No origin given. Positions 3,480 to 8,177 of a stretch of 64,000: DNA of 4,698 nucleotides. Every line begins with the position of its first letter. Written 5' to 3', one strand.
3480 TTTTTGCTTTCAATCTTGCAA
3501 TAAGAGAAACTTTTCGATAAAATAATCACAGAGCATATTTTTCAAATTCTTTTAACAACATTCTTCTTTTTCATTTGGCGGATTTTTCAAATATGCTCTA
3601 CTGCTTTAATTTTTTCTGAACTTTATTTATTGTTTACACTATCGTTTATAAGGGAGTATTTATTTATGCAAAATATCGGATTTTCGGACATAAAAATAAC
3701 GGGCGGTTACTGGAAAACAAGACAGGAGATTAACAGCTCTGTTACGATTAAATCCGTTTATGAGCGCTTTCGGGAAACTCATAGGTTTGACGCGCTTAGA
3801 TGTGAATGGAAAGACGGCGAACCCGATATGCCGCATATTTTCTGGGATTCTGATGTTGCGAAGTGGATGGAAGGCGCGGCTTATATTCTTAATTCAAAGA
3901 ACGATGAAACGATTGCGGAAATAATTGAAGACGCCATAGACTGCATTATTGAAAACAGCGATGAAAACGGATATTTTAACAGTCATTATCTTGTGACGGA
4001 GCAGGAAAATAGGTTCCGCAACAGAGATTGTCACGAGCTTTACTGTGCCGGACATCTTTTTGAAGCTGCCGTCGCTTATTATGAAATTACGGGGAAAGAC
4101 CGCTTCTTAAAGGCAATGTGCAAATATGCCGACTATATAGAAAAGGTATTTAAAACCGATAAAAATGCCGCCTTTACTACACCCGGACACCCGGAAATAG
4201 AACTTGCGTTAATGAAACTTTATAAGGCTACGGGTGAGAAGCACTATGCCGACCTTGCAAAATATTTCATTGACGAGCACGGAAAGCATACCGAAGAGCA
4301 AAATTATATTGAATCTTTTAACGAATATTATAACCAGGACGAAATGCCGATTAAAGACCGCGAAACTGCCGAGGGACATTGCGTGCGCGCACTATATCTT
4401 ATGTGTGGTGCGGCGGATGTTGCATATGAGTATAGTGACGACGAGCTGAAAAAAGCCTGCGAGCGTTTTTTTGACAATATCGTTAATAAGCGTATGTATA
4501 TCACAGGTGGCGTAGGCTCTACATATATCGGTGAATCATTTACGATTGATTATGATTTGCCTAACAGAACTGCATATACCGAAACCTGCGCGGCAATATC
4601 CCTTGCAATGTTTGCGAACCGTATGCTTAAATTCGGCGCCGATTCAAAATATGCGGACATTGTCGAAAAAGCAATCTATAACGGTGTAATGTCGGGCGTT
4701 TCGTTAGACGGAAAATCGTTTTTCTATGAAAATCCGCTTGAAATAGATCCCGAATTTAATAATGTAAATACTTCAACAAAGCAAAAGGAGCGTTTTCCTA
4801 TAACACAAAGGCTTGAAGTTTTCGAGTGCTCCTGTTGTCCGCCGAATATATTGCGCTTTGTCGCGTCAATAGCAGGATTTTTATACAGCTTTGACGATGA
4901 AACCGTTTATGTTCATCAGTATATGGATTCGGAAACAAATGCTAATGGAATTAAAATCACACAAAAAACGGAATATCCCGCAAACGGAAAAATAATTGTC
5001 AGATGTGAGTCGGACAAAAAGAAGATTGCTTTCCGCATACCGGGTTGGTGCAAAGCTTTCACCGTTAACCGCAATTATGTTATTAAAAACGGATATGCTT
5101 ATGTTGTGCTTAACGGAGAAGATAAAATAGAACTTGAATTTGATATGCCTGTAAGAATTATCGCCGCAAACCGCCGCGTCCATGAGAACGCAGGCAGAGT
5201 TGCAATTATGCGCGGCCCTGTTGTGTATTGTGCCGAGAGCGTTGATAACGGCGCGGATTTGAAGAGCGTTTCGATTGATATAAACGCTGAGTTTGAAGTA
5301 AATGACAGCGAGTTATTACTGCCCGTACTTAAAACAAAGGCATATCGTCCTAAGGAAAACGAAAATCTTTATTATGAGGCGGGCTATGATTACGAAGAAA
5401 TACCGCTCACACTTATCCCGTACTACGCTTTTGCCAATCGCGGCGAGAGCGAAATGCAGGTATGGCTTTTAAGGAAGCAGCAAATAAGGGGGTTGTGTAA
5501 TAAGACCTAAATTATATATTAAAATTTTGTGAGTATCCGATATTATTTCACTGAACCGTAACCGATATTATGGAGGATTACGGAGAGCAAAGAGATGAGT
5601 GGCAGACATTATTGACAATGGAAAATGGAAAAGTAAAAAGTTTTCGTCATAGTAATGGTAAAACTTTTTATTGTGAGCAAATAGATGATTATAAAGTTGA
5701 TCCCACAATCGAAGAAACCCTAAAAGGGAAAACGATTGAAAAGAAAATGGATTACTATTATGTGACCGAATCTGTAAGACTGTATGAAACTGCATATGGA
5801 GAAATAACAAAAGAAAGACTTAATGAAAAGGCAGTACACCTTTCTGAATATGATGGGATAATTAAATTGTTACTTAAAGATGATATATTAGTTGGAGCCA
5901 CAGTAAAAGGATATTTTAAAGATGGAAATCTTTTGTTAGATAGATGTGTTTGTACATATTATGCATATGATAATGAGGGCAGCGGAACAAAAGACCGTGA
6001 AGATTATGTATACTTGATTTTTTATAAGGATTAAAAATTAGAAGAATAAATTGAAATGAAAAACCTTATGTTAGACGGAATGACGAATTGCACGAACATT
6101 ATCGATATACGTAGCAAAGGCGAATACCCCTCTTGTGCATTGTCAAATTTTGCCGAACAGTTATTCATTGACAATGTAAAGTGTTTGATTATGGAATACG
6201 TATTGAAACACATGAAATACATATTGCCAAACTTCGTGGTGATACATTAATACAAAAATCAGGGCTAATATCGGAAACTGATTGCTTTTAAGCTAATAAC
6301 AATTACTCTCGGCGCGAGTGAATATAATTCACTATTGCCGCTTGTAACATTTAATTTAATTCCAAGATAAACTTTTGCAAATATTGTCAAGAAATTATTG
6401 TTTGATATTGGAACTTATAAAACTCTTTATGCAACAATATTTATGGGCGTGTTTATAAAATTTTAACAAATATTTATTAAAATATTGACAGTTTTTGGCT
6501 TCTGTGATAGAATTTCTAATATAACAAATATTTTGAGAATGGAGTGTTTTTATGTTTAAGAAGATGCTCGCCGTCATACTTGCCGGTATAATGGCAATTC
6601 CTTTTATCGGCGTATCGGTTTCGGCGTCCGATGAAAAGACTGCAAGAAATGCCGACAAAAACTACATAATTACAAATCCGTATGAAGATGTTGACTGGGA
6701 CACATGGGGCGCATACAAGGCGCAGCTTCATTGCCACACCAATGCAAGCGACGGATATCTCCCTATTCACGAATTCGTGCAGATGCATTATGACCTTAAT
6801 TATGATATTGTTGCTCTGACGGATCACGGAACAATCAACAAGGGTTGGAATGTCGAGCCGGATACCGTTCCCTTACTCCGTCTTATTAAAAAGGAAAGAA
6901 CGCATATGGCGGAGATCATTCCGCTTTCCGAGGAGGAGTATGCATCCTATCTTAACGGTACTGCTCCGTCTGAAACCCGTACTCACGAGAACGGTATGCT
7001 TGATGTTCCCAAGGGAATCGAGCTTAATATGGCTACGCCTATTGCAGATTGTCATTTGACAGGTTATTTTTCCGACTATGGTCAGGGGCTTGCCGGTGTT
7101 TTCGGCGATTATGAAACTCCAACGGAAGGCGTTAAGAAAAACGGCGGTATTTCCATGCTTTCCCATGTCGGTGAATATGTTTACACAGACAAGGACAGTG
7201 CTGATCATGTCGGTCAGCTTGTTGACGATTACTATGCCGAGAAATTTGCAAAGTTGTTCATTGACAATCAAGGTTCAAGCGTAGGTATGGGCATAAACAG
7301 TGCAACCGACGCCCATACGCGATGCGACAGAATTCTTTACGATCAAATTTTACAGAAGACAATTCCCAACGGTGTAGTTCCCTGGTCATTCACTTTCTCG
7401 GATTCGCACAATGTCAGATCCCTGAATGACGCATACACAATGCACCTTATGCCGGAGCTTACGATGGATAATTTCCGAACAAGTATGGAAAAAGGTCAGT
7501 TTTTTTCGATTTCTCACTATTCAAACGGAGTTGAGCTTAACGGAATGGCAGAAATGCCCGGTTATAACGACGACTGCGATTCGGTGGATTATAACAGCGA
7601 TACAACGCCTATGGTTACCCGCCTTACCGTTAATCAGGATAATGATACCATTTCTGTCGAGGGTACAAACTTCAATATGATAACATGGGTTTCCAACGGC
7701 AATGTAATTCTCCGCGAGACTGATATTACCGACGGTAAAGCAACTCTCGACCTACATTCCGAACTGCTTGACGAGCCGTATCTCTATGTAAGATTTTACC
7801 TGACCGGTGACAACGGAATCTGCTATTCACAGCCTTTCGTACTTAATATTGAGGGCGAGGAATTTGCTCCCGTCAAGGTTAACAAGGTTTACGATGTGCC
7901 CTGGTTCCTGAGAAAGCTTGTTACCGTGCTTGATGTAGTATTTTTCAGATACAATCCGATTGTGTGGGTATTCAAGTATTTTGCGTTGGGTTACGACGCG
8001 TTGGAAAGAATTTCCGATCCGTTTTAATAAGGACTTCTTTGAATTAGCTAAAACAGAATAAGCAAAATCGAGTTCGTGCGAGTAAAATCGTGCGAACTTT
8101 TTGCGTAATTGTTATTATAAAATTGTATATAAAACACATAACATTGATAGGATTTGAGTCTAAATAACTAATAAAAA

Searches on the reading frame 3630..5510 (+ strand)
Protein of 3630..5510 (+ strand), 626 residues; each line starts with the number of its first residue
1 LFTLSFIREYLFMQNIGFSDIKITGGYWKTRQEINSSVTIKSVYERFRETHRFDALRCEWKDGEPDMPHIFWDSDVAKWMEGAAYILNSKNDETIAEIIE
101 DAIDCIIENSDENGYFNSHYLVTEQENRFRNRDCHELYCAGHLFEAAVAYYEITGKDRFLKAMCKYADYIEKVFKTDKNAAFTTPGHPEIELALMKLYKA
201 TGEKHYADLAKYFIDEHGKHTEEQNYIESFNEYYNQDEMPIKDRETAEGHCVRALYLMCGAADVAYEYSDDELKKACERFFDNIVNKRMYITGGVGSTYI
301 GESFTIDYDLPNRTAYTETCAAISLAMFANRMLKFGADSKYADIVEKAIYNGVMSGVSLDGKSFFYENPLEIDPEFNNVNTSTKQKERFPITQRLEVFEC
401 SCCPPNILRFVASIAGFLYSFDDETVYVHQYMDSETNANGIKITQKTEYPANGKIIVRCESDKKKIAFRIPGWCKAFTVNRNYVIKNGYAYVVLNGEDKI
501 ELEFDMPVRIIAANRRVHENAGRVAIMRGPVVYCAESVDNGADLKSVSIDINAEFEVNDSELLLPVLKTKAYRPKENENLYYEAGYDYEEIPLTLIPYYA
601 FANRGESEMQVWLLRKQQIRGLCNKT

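Call 53: search_protein_families(library=pfam, proteins=[window:3630-5510:+], max_evalue=0.001)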
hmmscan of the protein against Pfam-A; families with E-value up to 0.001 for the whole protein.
window:3630-5510:+ (626 aa): 5 families
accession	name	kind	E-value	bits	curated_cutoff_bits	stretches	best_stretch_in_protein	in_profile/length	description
PF07944.18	Beta-AFase-like_GH127_cat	-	1.8e-96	323.8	24.9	1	20-415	1-375/376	Beta-L-arabinofuranosidase, GH127 catalytic domain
PF20737.2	Glyco_hydro127C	-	7.7e-27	93.3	23.7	1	508-613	1-70/71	Glycoside hydrolase family 127 C-terminal domain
PF20736.2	Glyco_hydro127M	-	2.4e-10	40.8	24.2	1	425-506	1-95/95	Beta-L-arabinofuranosidase, GH127 middle domain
PF07221.17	GlcNAc_2-epim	-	1.4e-05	24.9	23.4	0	193-300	148-261/347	N-acylglucosamine 2-epimerase (GlcNAc 2-epimerase)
PF07470.19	Glyco_hydro_88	-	0.00057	19.4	26.6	1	126-222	24-114/352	Glycosyl Hydrolase Family 88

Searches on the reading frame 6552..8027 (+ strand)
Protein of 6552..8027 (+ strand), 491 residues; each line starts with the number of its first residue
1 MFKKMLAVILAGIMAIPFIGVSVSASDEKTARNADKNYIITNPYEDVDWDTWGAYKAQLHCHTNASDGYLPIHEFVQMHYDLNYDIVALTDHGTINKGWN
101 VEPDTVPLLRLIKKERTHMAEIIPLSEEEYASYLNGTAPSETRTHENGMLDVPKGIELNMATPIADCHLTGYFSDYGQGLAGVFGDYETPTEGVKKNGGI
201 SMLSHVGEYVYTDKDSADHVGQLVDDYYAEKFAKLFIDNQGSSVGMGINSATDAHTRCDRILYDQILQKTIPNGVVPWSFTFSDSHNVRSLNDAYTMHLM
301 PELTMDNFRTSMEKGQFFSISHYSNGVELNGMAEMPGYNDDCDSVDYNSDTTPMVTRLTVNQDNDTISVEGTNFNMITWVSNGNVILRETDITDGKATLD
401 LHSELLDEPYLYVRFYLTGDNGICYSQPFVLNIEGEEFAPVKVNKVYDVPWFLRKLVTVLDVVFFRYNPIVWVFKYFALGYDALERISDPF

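Call 53: search_protein_families(library=pfam, proteins=[window:6552-8027:+], max_evalue=0.001)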
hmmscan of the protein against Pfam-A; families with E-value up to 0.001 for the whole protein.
window:6552-8027:+ (491 aa): 1 family
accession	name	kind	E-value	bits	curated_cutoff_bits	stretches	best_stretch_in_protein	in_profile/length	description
PF02811.25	PHP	-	7.6e-05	23.5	26.4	1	59-128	2-41/164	PHP domain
